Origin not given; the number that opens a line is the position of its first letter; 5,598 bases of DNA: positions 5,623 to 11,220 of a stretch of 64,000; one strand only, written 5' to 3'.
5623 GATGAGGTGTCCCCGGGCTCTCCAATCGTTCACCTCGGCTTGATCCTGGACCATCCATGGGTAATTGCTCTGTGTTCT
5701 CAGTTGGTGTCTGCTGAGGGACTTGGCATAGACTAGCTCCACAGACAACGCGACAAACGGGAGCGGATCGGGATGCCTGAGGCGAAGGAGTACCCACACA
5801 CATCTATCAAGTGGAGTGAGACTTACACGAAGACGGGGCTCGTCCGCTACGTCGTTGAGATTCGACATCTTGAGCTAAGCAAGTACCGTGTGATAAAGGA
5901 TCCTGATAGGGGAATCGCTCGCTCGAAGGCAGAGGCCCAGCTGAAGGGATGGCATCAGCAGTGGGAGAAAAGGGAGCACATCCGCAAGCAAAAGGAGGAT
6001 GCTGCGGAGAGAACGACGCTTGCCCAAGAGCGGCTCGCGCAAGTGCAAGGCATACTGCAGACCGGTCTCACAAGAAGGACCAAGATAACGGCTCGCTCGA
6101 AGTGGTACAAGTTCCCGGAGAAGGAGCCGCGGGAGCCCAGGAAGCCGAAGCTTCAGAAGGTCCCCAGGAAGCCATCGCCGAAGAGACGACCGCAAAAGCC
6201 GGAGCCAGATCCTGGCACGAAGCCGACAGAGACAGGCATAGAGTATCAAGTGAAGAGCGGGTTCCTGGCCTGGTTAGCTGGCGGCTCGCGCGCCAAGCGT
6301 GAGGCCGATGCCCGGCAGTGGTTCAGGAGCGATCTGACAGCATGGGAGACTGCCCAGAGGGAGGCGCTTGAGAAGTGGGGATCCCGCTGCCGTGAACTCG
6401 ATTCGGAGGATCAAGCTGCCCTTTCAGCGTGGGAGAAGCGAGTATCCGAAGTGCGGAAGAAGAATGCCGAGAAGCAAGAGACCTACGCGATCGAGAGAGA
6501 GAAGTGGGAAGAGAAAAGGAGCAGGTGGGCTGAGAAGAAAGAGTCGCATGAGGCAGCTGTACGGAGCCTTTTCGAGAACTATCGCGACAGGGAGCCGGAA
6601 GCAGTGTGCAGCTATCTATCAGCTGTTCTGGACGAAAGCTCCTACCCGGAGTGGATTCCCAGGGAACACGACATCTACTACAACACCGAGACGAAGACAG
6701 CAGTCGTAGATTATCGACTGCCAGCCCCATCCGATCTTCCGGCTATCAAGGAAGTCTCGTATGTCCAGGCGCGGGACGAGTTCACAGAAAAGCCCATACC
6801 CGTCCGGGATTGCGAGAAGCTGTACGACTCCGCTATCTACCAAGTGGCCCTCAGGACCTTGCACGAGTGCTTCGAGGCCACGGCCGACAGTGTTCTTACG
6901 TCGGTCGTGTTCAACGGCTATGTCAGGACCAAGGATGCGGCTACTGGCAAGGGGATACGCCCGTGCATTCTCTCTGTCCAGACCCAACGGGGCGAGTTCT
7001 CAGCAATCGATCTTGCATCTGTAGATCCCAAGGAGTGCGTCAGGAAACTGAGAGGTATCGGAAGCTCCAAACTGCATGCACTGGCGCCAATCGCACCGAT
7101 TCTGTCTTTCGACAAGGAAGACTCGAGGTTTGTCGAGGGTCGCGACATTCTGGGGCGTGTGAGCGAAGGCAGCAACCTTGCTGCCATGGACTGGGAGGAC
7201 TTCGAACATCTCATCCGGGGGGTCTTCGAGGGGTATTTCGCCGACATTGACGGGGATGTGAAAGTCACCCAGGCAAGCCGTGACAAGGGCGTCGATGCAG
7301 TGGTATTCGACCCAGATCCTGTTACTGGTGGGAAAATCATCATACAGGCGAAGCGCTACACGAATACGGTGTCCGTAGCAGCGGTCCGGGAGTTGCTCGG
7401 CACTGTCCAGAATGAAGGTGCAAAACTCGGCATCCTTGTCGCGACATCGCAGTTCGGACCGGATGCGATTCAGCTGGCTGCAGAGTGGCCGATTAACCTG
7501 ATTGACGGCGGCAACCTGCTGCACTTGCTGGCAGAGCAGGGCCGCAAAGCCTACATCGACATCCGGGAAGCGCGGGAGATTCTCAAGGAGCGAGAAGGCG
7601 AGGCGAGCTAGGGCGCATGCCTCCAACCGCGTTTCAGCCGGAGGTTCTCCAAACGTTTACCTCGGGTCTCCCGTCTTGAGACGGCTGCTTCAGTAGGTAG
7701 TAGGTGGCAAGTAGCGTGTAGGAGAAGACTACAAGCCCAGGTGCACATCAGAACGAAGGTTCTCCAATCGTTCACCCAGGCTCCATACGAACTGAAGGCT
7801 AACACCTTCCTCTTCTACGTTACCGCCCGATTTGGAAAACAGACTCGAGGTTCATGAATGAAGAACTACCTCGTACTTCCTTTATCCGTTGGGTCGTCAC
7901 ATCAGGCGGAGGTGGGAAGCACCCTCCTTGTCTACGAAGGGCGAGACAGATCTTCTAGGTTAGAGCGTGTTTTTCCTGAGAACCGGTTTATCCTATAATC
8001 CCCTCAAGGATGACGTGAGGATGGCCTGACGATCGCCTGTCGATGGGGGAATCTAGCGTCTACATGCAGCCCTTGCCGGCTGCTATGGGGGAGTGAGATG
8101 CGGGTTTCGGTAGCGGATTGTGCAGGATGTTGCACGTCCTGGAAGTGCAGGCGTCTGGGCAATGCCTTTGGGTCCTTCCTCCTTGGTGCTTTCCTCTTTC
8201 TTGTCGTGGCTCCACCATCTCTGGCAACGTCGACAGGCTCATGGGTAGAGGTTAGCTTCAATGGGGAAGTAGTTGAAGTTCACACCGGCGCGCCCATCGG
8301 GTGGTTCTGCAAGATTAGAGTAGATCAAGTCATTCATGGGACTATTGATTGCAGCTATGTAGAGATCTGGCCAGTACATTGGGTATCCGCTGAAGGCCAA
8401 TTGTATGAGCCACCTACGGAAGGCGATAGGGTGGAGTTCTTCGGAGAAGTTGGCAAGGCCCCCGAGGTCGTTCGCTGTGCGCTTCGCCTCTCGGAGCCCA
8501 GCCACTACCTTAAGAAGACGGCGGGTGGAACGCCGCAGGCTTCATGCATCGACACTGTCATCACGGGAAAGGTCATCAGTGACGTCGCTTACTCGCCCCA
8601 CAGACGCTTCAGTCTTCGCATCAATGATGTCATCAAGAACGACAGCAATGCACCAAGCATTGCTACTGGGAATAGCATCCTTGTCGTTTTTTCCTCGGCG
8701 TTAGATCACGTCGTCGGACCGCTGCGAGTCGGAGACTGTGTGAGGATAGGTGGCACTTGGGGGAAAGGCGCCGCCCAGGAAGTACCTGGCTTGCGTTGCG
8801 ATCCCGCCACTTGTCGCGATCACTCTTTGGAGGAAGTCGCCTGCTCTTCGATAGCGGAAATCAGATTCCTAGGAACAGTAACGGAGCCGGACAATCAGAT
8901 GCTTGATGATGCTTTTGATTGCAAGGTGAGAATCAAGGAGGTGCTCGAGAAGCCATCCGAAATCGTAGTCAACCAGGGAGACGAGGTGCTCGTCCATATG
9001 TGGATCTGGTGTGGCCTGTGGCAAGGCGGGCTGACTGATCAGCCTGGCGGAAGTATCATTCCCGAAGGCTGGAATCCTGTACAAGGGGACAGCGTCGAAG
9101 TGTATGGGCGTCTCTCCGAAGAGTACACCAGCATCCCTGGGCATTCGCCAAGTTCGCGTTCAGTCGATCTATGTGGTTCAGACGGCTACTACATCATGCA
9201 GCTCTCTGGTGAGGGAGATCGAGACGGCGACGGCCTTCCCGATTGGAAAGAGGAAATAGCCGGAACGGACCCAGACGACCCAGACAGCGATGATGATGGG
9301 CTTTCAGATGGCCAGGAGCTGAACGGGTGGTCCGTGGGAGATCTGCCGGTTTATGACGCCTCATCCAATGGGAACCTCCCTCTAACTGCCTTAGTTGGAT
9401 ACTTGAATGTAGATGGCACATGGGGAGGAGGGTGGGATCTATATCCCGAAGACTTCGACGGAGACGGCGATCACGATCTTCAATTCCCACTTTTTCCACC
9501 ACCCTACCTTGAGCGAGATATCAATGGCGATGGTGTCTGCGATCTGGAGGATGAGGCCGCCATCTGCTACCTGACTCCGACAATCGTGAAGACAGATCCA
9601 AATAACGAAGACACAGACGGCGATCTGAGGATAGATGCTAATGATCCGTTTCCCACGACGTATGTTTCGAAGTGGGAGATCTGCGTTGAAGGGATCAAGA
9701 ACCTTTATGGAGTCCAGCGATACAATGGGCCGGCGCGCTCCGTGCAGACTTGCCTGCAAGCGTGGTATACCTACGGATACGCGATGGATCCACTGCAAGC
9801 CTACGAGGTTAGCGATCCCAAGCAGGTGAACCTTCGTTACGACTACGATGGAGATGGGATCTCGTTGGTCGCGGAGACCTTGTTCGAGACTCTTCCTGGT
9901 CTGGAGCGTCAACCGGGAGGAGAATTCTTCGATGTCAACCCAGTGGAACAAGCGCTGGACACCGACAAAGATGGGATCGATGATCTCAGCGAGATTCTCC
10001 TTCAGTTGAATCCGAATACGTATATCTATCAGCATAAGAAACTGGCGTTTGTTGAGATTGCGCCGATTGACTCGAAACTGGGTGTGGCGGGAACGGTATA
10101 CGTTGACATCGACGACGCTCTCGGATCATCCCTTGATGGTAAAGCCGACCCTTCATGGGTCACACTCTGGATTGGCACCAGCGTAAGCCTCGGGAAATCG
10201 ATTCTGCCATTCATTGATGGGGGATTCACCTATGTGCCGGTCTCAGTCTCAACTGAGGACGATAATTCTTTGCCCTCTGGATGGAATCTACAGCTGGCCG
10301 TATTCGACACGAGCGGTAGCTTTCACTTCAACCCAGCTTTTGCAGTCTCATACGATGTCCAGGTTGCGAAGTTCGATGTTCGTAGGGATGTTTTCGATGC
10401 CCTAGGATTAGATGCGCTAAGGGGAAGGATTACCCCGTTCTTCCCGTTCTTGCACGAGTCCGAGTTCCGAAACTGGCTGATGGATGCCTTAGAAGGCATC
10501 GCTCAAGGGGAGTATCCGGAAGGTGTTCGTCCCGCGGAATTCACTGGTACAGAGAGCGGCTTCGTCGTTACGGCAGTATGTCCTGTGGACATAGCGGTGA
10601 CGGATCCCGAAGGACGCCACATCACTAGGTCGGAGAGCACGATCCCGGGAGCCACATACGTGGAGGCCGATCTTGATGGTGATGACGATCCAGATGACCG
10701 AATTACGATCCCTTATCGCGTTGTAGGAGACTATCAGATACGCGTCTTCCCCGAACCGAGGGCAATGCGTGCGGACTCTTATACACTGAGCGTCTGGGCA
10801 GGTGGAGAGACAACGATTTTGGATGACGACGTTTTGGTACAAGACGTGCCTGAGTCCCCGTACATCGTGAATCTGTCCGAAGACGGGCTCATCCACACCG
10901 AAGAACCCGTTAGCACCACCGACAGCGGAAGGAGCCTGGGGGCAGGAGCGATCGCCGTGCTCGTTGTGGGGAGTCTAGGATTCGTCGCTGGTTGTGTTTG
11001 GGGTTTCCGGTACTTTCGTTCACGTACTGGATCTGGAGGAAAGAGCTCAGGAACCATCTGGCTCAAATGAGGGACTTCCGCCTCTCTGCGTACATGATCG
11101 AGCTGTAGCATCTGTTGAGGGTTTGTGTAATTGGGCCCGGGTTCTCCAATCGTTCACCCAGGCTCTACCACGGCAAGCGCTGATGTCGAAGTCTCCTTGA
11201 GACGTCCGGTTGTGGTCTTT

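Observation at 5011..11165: Lower-GC island docked directly on tRNA-Ala: ImmA-like peptidase + Mrr-nuclease fusion + giant surface protein, no recombinase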

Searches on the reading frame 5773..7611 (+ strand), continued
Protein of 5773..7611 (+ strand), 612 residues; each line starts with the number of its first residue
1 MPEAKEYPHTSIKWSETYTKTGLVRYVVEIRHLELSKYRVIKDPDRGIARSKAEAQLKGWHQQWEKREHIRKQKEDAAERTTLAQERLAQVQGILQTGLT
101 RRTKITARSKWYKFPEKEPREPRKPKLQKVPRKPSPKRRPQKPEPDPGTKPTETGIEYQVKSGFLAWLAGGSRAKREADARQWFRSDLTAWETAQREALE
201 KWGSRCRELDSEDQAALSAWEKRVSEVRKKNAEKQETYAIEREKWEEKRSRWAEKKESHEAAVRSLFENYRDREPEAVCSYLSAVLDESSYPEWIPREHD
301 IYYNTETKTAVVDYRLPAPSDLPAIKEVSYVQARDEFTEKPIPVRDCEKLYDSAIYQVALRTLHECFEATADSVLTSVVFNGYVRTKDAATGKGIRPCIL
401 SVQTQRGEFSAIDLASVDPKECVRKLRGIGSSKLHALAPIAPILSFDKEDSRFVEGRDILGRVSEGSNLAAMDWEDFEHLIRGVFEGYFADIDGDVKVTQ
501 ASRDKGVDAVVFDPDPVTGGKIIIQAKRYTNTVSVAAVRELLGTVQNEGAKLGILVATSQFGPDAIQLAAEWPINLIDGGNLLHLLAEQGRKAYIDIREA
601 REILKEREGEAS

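Call 78: predict_structure(alignment_id=A7)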
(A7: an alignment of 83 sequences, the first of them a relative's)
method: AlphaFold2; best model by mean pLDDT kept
length: 612 residues; sequences in the alignment: 83
mean_pLDDT: 89.1   pTM: 0.61
mean pLDDT of the five models: 89.1, 87.9, 87.7, 86.5, 86.3
residues with pLDDT >= 90: 404; 70-90: 164; 50-70: 35; < 50: 9
segments of 3 or more residues with pLDDT < 50: 1-3, 449-453
pLDDT, mean of each block of 10 residues (from residue 1): 67 93 94 95 94 94 95 98 97 95 89 91 96 95 86 82 59 75 88 92 95 96 97 96 95 95 95 96 95 95 94 96 97 97 97 97 97 94 91 89 96 95 87 85 69 59 86 85 85 65 65 73 87 91 86 92 94 93 90 90 84 64
secondary structure, 60 per line:
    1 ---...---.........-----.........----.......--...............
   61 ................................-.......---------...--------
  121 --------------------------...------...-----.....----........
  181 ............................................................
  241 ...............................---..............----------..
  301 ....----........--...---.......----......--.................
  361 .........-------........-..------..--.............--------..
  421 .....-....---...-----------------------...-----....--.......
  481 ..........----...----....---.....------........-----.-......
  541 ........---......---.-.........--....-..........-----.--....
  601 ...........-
elements in order: E10-18 E24-32 E37-43 H46-92 H94-100 H164-168 H173-271 H275-288 E299-304 E309-316 E325-331 E336-341 H344-369 E377-384 E398-405 H406-410 H419-425 E427-430 H474-490 E495-497 H502-505 E509-513 E520-527 H535-548 E552-557 H563-571 E574-577 H579-588 H597-611
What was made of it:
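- On Type IV / Mrr-family restriction endonuclease (PADLOC mREase_IV): The alpha/beta domain at aa 275-430 is predicted with high confidence (call 78).
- Closest known: Type IV. Different: It has an extra N-terminal beta-sheet and a ~100-residue coiled coil (call 78).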

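Call 81: fold_search(model_id=the predicted structure, library=pdb)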
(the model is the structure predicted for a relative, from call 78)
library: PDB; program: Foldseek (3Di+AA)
matches with E <= 10: 732; with E <= 0.001: 5
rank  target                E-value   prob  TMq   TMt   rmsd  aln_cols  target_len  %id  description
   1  4f0p_B                6.3e-07  1.00  0.16  0.20  18.1       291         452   16  MspJI Restriction Endonuclease - P31 Form (released 2012-08-08)
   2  4f0q_D                1.5e-06  1.00  0.16  0.22  18.5       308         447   14  MspJI Restriction Endonuclease - P21 Form (released 2012-08-08)
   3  4f0p_A                1.2e-05  1.00  0.15  0.20  16.4       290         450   16  MspJI Restriction Endonuclease - P31 Form (released 2012-08-08)
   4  4f0p_C                1.4e-05  1.00  0.15  0.20  18.3       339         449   16  MspJI Restriction Endonuclease - P31 Form (released 2012-08-08)
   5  4oc8_A                3.5e-05  1.00  0.15  0.23  20.3       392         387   14  DNA modification-dependent restriction endonuclease AspBHI (released 2014-03-19)
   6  9ja1_E                1.6e-03  1.00  0.11  0.30  11.2       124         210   16  The RNA polymerase II elongation complex from Saccharomyces cerevisiae (released 2024-09-04)
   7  5xog_E                2.4e-03  1.00  0.11  0.29   8.5        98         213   11  RNA Polymerase II elongation complex bound with Spt5 KOW5 and Elf1 (released 2017-08-16)
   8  4c2m_E                2.5e-03  1.00  0.11  0.28   8.0        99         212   18  Structure of RNA polymerase I at 2.8 A resolution (released 2013-10-23)
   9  9g1x_E                3.0e-03  1.00  0.11  0.30  10.6       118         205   19  Yeast RNA polymerase I elongation complex stalled by an apurinic site, 11-subunit (released 2025-06-18)
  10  2qx2                  4.1e-03  0.69  0.13  0.21  16.7       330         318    9  Structure of the C-terminal domain of sex pheromone staph-cAM373 precursor from Staphylococcus aureus (released 2007-09-11)
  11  1dzf                  7.5e-03  1.00  0.11  0.31  16.8       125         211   18  RPB5 from S.cerevisiae (released 2000-06-09)
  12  1k83_E                8.4e-03  1.00  0.11  0.28   8.0        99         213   18  Crystal Structure of Yeast RNA Polymerase II Complexed with the Inhibitor Alpha Amanitin (released 2002-02-13)
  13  8z4i_B                9.4e-03  1.00  0.16  0.24   4.7       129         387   16  crystal structure of Cdn1 in complex with cA3 (released 2026-02-04)
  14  8z4i_A                9.9e-03  1.00  0.16  0.24   4.5       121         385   12  crystal structure of Cdn1 in complex with cA3 (released 2026-02-04)
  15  5iy6_E                9.9e-03  0.99  0.12  0.32  11.2       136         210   14  Human holo-PIC in the closed state (released 2016-05-18)
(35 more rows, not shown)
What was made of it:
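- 5773..7611 (+): ORF2, 612 aa: a stand-alone Mrr-family (Type IV-like) restriction endonuclease. This is cassette 2. The AF2 model has pLDDT 89 and its top Foldseek hits are MspJI and AspBHI (calls 78, 81).
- On Type IV / Mrr-family restriction endonuclease (PADLOC mREase_IV): Foldseek top hits are MspJI and AspBHI over 290-390 columns, but TM-scores are low because of the multi-domain query (call 81).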

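Call 96: search_protein_families(library=phrogs, proteins=[window:5773-7611:+], max_evalue=0.001)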
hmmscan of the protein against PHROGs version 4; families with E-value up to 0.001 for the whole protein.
window:5773-7611:+ (612 aa): 1 family
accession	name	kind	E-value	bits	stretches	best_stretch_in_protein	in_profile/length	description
phrog_19856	-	unknown function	1e-14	55.7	1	469-588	68-180/192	-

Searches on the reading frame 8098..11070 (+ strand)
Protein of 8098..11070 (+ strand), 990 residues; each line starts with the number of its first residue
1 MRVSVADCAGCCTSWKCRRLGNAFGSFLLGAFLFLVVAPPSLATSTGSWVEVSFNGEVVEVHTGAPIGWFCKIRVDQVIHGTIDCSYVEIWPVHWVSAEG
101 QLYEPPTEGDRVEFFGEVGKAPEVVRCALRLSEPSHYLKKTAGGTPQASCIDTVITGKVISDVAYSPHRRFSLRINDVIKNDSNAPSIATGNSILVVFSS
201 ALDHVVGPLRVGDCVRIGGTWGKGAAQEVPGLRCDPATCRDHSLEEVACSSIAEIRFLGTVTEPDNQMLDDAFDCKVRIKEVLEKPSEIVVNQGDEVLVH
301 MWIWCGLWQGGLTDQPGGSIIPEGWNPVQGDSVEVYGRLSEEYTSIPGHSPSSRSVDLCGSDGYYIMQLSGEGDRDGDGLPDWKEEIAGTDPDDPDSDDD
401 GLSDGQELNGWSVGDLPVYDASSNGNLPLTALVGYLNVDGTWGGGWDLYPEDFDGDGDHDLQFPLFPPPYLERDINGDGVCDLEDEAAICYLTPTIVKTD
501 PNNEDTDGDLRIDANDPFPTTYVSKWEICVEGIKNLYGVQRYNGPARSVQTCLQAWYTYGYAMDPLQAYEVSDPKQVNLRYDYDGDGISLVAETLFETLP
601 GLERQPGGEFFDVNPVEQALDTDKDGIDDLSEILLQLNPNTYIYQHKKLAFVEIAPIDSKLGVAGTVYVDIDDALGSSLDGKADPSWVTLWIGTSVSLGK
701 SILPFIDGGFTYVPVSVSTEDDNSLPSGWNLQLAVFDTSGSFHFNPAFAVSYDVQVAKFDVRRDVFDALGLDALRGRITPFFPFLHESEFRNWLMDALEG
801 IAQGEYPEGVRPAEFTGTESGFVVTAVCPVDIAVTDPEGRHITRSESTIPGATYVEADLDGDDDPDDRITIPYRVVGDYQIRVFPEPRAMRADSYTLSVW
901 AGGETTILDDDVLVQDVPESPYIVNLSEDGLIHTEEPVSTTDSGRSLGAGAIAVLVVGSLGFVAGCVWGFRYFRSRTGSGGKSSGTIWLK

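Call 8: search_protein_families(library=pfam, proteins=[window:8098-11070:+], max_evalue=0.01)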
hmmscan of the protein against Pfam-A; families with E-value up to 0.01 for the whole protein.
window:8098-11070:+ (990 aa): 1 family
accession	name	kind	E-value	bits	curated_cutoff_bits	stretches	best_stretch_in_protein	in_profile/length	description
PF01336.31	tRNA_anti-codon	-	0.003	17.9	27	0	191-223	27-59/75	OB-fold nucleic acid binding domain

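Call 9: search_protein_families(library=padloc, proteins=[window:8098-11070:+], max_evalue=0.1)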
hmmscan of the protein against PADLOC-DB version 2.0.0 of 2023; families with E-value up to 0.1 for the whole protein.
window:8098-11070:+ (990 aa): 0 families

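Call 16: search_protein_families(library=ncbifam, proteins=[window:8098-11070:+], max_evalue=0.1)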
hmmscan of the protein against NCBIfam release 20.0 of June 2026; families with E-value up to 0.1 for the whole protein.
window:8098-11070:+ (990 aa): 1 family
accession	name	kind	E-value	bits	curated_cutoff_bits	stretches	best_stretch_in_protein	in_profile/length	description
NF033765.2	gliding_CglD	equivalog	0.0015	16.4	400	1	374-407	207-240/1124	adventurous gliding motility lipoprotein CglD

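Call 66: search_protein_families(library=pfam, proteins=[L161:8302-9729:+, L161:7215-8213:+, L160:6848-8098:+, L160:6337-6837:+], max_evalue=0.001)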
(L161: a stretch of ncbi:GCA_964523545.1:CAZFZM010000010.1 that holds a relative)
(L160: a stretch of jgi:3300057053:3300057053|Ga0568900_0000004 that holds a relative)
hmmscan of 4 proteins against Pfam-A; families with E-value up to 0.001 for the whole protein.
L161:8302-9729:+ (475 aa): 0 families

L161:7215-8213:+ (332 aa): 0 families

L160:6848-8098:+ (416 aa): 0 families

L160:6337-6837:+ (166 aa): 0 families

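Call 94: search_protein_families(library=pfam, proteins=[window:8098-11070:+], max_evalue=0.001)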
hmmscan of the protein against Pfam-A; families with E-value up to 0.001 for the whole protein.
window:8098-11070:+ (990 aa): 0 families
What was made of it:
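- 8098..11070 (+): ORF3, 990 aa: a secreted or surface protein with an N-terminal hydrophobic segment, DxDxDG (thrombospondin-type-3-like) repeats and a C-terminal membrane anchor. This is cassette 3. There is only a weak CglD-repeat hit (call 16) and no Pfam hit (calls 8, 94).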

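Call 96: search_protein_families(library=phrogs, proteins=[window:8098-11070:+], max_evalue=0.001)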
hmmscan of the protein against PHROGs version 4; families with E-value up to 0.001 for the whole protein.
window:8098-11070:+ (990 aa): 0 families
